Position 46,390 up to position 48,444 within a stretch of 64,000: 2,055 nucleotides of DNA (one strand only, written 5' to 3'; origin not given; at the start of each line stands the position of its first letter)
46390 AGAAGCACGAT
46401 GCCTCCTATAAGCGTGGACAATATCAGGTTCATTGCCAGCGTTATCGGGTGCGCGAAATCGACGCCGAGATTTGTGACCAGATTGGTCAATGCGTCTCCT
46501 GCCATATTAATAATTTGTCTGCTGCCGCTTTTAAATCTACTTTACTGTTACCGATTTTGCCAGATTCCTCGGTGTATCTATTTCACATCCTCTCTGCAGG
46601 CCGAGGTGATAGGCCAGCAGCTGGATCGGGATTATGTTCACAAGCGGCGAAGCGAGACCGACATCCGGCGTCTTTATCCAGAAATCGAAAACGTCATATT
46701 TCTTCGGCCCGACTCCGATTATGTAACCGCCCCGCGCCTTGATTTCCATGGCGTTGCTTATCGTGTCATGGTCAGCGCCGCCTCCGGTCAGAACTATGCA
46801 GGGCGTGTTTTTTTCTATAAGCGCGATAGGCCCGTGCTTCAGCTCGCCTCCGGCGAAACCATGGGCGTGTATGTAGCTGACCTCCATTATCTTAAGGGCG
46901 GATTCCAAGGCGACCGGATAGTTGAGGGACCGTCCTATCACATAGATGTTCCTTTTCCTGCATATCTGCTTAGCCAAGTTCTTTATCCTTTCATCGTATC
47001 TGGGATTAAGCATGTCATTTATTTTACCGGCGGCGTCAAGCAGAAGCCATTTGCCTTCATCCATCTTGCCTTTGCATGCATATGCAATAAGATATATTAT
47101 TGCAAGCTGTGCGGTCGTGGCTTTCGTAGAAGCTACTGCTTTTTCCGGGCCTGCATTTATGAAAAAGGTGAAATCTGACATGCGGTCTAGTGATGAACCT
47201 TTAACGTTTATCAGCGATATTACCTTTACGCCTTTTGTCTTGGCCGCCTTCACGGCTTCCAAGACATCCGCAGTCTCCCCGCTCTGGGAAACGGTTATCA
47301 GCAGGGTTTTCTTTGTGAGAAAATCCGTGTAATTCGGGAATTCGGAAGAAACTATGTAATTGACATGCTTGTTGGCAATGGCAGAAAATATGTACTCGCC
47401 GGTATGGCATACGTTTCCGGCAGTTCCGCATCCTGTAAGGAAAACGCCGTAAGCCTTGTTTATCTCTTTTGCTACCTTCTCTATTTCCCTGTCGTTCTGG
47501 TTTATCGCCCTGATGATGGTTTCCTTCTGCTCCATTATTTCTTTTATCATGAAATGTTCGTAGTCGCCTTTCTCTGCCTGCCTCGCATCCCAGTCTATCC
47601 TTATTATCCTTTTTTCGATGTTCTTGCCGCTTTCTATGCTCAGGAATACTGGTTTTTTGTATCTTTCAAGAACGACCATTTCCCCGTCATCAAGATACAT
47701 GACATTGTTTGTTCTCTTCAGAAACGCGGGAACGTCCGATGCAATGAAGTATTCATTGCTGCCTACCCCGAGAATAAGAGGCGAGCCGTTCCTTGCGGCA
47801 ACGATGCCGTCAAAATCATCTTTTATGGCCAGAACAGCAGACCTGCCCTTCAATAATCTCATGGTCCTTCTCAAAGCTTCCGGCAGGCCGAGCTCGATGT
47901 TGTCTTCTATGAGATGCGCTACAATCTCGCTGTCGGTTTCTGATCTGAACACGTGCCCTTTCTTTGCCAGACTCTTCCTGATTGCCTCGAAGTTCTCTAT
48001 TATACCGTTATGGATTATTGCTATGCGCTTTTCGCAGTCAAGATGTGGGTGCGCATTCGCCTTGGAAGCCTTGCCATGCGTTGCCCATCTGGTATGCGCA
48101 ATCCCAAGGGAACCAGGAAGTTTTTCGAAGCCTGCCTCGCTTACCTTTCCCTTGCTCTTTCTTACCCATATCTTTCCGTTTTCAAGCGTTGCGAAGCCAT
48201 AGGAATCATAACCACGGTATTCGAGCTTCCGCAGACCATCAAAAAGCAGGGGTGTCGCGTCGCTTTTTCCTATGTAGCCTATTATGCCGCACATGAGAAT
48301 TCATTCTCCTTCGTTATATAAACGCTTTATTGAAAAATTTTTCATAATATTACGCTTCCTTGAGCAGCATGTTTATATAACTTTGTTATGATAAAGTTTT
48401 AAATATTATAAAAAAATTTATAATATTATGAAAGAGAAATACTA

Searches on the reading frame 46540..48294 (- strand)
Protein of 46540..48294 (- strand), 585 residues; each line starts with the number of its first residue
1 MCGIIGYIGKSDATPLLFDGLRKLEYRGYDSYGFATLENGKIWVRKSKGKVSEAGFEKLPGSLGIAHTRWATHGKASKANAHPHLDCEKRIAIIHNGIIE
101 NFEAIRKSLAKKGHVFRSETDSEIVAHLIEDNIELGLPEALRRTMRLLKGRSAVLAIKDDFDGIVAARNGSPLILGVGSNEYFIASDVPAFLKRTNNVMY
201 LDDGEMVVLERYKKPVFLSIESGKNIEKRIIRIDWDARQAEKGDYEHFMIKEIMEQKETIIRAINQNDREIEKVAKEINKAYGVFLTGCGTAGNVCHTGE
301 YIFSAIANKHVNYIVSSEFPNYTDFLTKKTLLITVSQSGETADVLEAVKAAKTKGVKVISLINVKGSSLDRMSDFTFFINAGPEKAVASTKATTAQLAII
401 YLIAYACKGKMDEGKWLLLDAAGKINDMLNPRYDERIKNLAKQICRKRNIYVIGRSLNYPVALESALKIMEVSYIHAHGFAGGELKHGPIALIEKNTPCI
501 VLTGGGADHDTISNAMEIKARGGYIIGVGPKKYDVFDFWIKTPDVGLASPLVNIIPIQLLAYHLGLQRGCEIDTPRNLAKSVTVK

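Call 52: search_protein_families(library=pfam, proteins=[window:46540-48294:-], max_evalue=0.00001)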
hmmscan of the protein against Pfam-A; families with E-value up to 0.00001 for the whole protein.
window:46540-48294:- (585 aa): 3 families
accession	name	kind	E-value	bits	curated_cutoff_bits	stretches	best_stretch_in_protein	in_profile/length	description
PF01380.27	SIS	-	5.8e-46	156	25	2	278-404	2-129/131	SIS domain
PF13522.11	GATase_6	-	1.1e-17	64.7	27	1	60-186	9-129/130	Glutamine amidotransferase domain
PF13537.11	GATase_7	-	9.2e-14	52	25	1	75-192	7-122/123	Glutamine amidotransferase domain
